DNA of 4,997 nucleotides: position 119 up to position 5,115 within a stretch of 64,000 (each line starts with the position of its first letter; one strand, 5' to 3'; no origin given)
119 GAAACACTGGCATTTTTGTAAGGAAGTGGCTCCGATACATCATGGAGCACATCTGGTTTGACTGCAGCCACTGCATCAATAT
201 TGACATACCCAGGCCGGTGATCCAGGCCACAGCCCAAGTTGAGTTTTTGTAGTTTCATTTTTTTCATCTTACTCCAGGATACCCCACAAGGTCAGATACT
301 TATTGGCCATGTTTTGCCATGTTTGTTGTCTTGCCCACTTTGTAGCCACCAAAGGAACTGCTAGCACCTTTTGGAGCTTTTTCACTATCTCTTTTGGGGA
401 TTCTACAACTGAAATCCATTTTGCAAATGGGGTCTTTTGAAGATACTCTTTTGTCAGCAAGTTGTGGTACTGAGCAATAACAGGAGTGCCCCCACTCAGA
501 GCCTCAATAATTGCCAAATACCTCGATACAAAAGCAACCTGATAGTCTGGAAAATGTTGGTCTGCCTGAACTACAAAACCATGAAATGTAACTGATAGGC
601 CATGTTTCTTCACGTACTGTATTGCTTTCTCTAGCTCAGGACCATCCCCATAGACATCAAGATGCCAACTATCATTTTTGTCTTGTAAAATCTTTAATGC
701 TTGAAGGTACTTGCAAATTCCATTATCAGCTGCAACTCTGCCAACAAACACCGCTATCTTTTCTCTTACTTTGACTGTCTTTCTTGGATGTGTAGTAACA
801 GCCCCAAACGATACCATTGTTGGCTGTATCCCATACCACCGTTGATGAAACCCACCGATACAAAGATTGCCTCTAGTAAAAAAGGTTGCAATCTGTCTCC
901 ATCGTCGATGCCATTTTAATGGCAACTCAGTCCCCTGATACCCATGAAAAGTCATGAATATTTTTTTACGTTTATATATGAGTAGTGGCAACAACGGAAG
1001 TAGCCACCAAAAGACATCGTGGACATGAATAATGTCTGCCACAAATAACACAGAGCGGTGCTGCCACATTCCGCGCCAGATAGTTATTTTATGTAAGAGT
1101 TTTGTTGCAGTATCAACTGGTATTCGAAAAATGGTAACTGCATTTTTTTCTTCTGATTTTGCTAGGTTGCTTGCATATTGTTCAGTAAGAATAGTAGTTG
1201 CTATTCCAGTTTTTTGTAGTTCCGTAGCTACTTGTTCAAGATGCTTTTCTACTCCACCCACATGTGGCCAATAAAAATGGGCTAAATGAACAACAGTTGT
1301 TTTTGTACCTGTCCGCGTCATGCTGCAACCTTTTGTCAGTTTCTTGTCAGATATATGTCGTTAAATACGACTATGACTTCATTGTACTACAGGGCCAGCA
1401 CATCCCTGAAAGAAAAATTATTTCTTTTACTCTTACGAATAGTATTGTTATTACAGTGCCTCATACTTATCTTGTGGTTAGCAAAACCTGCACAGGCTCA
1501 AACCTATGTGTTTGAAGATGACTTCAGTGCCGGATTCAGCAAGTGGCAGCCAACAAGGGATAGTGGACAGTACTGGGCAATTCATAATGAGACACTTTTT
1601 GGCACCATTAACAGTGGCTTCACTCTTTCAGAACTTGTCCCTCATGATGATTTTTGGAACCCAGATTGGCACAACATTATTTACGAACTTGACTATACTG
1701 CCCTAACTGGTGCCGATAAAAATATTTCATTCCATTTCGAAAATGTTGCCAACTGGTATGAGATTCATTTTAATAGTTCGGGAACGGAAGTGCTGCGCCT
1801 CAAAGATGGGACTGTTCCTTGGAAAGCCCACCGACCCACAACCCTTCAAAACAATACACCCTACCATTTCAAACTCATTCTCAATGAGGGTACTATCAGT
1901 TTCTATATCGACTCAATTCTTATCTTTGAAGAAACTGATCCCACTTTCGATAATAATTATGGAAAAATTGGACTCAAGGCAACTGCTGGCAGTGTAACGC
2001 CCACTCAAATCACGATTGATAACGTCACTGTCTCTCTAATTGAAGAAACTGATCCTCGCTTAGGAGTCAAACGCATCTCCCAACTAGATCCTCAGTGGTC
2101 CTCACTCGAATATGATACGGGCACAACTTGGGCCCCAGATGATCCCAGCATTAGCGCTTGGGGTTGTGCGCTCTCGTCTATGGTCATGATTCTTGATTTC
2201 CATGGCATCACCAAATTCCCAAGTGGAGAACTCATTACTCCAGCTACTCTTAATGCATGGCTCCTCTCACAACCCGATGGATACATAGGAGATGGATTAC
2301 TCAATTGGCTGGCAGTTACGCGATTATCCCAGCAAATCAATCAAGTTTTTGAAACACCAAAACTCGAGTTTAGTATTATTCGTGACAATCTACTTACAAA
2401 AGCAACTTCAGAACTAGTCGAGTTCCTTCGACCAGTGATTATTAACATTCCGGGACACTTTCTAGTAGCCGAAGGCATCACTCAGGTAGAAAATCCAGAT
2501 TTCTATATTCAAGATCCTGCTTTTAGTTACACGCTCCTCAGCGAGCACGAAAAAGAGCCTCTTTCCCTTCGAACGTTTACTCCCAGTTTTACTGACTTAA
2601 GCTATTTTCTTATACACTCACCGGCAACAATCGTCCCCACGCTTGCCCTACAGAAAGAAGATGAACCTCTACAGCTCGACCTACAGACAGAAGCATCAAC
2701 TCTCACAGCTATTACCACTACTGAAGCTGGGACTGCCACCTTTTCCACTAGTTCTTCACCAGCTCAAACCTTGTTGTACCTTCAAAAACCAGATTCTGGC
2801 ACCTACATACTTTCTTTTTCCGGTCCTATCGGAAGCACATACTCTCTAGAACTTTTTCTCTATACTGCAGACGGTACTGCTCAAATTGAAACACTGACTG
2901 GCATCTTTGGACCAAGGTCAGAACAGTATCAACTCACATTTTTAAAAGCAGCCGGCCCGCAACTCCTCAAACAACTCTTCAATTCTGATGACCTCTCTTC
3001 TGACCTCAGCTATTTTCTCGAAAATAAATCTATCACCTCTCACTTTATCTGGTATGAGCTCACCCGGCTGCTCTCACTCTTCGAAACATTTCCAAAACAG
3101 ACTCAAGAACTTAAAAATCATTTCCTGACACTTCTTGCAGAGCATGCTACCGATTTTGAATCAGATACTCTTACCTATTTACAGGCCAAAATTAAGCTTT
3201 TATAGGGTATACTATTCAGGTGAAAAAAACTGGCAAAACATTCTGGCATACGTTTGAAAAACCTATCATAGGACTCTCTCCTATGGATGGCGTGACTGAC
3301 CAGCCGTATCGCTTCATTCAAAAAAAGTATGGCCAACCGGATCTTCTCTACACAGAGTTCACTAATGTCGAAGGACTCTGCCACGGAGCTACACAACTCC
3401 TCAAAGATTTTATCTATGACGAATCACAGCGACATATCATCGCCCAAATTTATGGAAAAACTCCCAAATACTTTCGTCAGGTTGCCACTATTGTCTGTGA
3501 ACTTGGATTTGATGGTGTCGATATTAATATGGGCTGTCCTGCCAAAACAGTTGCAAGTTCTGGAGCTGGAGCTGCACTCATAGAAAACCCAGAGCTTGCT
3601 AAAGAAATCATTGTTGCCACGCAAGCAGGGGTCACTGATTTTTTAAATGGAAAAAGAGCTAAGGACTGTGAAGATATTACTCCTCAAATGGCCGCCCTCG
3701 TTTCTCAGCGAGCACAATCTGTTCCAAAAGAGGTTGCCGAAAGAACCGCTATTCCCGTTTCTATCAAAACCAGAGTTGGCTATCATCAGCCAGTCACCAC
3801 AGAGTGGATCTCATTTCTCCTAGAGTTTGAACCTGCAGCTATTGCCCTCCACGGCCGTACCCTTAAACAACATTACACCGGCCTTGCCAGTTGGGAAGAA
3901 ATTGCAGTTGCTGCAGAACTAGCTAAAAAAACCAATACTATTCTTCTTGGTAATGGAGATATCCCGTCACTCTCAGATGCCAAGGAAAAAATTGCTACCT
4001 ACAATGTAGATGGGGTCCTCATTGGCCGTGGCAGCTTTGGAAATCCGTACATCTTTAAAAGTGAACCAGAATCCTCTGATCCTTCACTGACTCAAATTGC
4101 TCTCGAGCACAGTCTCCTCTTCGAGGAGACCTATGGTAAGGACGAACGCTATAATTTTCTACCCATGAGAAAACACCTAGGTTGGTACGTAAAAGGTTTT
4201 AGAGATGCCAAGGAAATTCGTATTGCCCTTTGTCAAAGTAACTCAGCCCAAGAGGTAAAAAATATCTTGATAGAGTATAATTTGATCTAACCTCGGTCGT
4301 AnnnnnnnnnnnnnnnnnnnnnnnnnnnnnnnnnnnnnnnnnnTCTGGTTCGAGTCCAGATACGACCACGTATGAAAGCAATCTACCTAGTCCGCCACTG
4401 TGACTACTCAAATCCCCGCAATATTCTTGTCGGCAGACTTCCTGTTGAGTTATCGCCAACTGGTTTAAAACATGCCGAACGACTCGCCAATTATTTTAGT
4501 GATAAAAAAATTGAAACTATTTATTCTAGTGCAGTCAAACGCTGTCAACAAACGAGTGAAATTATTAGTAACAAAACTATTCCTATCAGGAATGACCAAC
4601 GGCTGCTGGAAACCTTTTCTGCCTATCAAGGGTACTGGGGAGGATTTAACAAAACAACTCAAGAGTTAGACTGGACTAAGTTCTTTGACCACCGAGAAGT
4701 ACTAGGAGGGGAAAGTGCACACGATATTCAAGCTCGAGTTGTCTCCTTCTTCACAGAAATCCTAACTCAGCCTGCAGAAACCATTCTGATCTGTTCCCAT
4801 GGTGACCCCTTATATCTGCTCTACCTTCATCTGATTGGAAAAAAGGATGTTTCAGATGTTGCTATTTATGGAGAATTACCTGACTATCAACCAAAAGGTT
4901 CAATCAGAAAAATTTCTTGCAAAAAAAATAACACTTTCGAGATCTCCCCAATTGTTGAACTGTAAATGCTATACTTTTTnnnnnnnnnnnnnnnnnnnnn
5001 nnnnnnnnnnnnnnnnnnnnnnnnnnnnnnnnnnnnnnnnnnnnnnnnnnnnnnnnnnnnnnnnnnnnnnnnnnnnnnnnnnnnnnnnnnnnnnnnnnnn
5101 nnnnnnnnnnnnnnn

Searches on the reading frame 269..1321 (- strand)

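Call 6: search_protein_families(library=pfam, proteins=[window:269-1321:-], max_evalue=0.01)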
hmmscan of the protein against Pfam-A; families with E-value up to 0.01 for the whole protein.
window:269-1321:- (350 aa): 5 families
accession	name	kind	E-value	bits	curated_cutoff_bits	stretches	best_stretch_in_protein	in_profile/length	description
PF13439.12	Glyco_transf_4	-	2.2e-13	51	28.5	1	21-150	1-133/170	Glycosyltransferase Family 4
PF00534.26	Glycos_transf_1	-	2.9e-13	50.2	26.4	1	181-329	8-165/172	Glycosyl transferases group 1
PF13692.12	Glyco_trans_1_4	-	5.4e-12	46.6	27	1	188-320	2-140/142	Glycosyl transferases group 1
PF13579.12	Glyco_trans_4_4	-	1.8e-08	35.3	29.7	1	22-142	1-117/158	Glycosyl transferase 4-like domain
PF13791.11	Sigma_reg_C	-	9e-05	23.2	25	1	159-253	57-136/157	Sigma factor regulator C-terminal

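Call 7: search_protein_families(library=ncbifam, proteins=[window:269-1321:-], max_evalue=0.01)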
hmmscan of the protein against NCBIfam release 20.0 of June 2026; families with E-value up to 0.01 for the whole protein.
window:269-1321:- (350 aa): 8 families
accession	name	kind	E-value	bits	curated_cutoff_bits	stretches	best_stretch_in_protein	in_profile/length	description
NF047880.1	glyco_SdgA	exception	6e-09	35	800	1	185-320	313-454/488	serine-aspartate repeat adhesin O-glycosyltransferase SdgA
TIGR04157.1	glyco_rSAM_CFB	subfamily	4.5e-07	29.2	400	1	184-265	224-303/406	TIGR04157 family glycosyltransferase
NF049988.1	MGlcDAGSynMgs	equivalog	5.3e-05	22.7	400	1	182-290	208-325/398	alpha-monoglucosyldiacylglycerol synthase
NF047881.1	glyco_SdgB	exception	5.3e-05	22.1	800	1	181-334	315-474/496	serine-aspartate repeat adhesin O-glycosyltransferase SdgB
NF007396.0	PRK09922.1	equivalog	0.00047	19.1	385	1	187-253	182-249/361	lipopolysaccharide 1,6-galactosyltransferase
NF047684.1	TeichurnBiosyTuaC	equivalog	0.00056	19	550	1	184-250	216-278/391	teichuronic acid biosynthesis protein TuaC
NF012028.0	PRK15484.1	subfamily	0.0017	17.5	618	1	183-233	189-239/380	lipopolysaccharide N-acetylglucosaminyltransferase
NF038298.1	EPS_HpsO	equivalog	0.0087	14.9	575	0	183-242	197-254/388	hormogonium polysaccharide biosynthesis glycosyltransferase HpsO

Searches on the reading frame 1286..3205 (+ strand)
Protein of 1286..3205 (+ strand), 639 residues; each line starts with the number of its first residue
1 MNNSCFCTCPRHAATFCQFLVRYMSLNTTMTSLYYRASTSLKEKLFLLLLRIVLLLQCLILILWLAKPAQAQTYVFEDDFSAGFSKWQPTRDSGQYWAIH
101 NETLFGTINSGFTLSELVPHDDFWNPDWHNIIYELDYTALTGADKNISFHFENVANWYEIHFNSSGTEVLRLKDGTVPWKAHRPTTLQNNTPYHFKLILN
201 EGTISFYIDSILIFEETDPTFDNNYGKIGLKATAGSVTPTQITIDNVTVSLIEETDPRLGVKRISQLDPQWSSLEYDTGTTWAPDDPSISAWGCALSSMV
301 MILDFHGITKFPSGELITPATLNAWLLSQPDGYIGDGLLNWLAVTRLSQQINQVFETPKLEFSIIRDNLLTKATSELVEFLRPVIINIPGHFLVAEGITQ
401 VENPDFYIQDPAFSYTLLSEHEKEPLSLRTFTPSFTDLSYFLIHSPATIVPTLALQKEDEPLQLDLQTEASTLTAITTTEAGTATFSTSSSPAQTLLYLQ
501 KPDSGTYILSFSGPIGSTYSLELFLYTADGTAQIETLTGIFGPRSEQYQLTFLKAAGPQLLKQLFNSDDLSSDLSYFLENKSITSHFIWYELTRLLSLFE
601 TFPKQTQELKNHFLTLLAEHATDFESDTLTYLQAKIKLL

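Call 6: search_protein_families(library=pfam, proteins=[window:1286-3205:+], max_evalue=0.01)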
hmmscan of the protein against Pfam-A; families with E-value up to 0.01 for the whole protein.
window:1286-3205:+ (639 aa): 2 families
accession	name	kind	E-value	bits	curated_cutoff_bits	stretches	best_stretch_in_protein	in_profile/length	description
PF13529.12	Peptidase_C39_2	-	5e-05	24.3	24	1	260-412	2-143/143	Peptidase_C39 like family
PF13385.13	Laminin_G_3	-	0.003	18.2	27.6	1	146-249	36-140/151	Concanavalin A-like lectin/glucanases superfamily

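Call 7: search_protein_families(library=ncbifam, proteins=[window:1286-3205:+], max_evalue=0.01)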
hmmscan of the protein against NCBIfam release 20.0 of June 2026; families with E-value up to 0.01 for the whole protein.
window:1286-3205:+ (639 aa): 0 families

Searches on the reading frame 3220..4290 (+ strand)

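Call 6: search_protein_families(library=pfam, proteins=[window:3220-4290:+], max_evalue=0.01)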
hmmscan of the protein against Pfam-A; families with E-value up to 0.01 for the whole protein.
window:3220-4290:+ (356 aa): 1 family
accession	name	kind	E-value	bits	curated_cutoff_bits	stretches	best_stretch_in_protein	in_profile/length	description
PF01207.24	Dus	-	1.7e-56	192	20.4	2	19-138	2-121/311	Dihydrouridine synthase (Dus)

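Call 7: search_protein_families(library=ncbifam, proteins=[window:3220-4290:+], max_evalue=0.01)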
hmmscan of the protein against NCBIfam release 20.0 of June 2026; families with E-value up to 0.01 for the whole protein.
window:3220-4290:+ (356 aa): 7 families
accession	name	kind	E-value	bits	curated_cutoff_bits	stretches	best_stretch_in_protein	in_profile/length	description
TIGR00737.1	nifR3_yhdG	equivalog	3.7e-59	200.5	293.3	2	162-353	116-314/319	tRNA dihydrouridine synthase DusB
NF008774.0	PRK11815.1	equivalog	5.9e-28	97.8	269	2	13-138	11-134/337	tRNA dihydrouridine(20/20a) synthase DusA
NF007838.0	PRK10550.1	equivalog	2.9e-23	82.3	395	2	19-140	5-132/312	tRNA dihydrouridine(16) synthase DusC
TIGR00742.1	yjbN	subfamily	4.4e-23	82.1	397.2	2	18-138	4-122/318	tRNA dihydrouridine(20/20a) synthase DusA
NF006183.0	PRK08318.1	equivalog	2.1e-06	26.7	335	1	68-167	97-196/422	NAD-dependent dihydropyrimidine dehydrogenase subunit PreA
NF005574.0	PRK07259.1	equivalog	2.6e-06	26.6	269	1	66-167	90-188/304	dihydroorotate dehydrogenase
TIGR01037.2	pyrD_sub1_fam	subfamily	3.2e-06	26.4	270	1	64-160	82-178/300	dihydroorotate dehydrogenase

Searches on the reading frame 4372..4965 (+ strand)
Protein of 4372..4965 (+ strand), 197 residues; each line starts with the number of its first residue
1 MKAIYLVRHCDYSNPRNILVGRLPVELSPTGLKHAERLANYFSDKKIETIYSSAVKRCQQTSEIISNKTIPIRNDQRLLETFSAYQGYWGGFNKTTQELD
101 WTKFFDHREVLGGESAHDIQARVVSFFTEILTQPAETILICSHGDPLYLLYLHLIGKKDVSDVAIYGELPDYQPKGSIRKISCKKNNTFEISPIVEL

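Call 6: search_protein_families(library=pfam, proteins=[window:4372-4965:+], max_evalue=0.01)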
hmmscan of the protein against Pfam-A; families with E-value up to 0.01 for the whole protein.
window:4372-4965:+ (197 aa): 1 family
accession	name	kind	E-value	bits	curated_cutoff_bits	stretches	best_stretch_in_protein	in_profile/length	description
PF00300.27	His_Phos_1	-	6.5e-29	101.4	21.7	1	4-157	1-161/194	Histidine phosphatase superfamily (branch 1)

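Call 7: search_protein_families(library=ncbifam, proteins=[window:4372-4965:+], max_evalue=0.01)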
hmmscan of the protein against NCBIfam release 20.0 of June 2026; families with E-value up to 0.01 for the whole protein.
window:4372-4965:+ (197 aa): 15 families
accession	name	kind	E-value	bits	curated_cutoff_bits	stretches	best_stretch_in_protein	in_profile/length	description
TIGR03162.1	ribazole_cobC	equivalog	2.7e-25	88.8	162.9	1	4-157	1-158/176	alpha-ribazole phosphatase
NF045917.1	PhserinePhPspA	equivalog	1.5e-18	67.3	350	1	3-156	3-163/211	phosphoserine phosphatase PspA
TIGR03848.1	MSMEG_4193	subfamily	6.6e-14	51.8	203.85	1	4-147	2-156/204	MSMEG_4193 family putative phosphomutase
NF005567.0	PRK07238.1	equivalog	2.2e-12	47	326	1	6-150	182-333/378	bifunctional RNase H/acid phosphatase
NF038349.1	dPGM_arch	equivalog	5.3e-12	46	225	1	5-161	2-155/194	2,3-diphosphoglycerate-dependent phosphoglycerate mutase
NF011580.0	PRK15004.1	equivalog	3.9e-11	43.3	250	1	4-156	3-162/203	adenosylcobalamin/alpha-ribazole phosphatase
TIGR01258.1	pgm_1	subfamily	2e-08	33.9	81.7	1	4-80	3-86/245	2,3-bisphosphoglycerate-dependent phosphoglycerate mutase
NF002901.0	PRK03482.1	equivalog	1.4e-07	31.4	261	1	1-156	1-163/215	2,3-diphosphoglycerate-dependent phosphoglycerate mutase GpmB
NF009994.0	PRK13463.1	equivalog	1.9e-07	31.1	277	1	3-156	4-164/203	phosphoserine phosphatase 1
NF010713.0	PRK14115.1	equivalog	3.1e-07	29.9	305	1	1-81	1-88/248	2,3-diphosphoglycerate-dependent phosphoglycerate mutase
NF010718.0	PRK14120.1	equivalog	4.7e-07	29.4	366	1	3-87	6-98/249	phosphoglyceromutase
NF002217.0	PRK01112.1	equivalog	7.2e-07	28.8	320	0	1-64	1-65/228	2,3-bisphosphoglycerate-dependent phosphoglycerate mutase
NF010717.0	PRK14119.1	equivalog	1.6e-06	27.9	378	0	2-94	2-98/228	2,3-diphosphoglycerate-dependent phosphoglycerate mutase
NF002339.0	PRK01295.1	equivalog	7.7e-06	25.5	316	1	4-154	5-169/206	2,3-bisphosphoglycerate-dependent phosphoglycerate mutase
TIGR00249.1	sixA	equivalog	5.9e-05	23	74.5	1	4-70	3-68/154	phosphohistidine phosphatase SixA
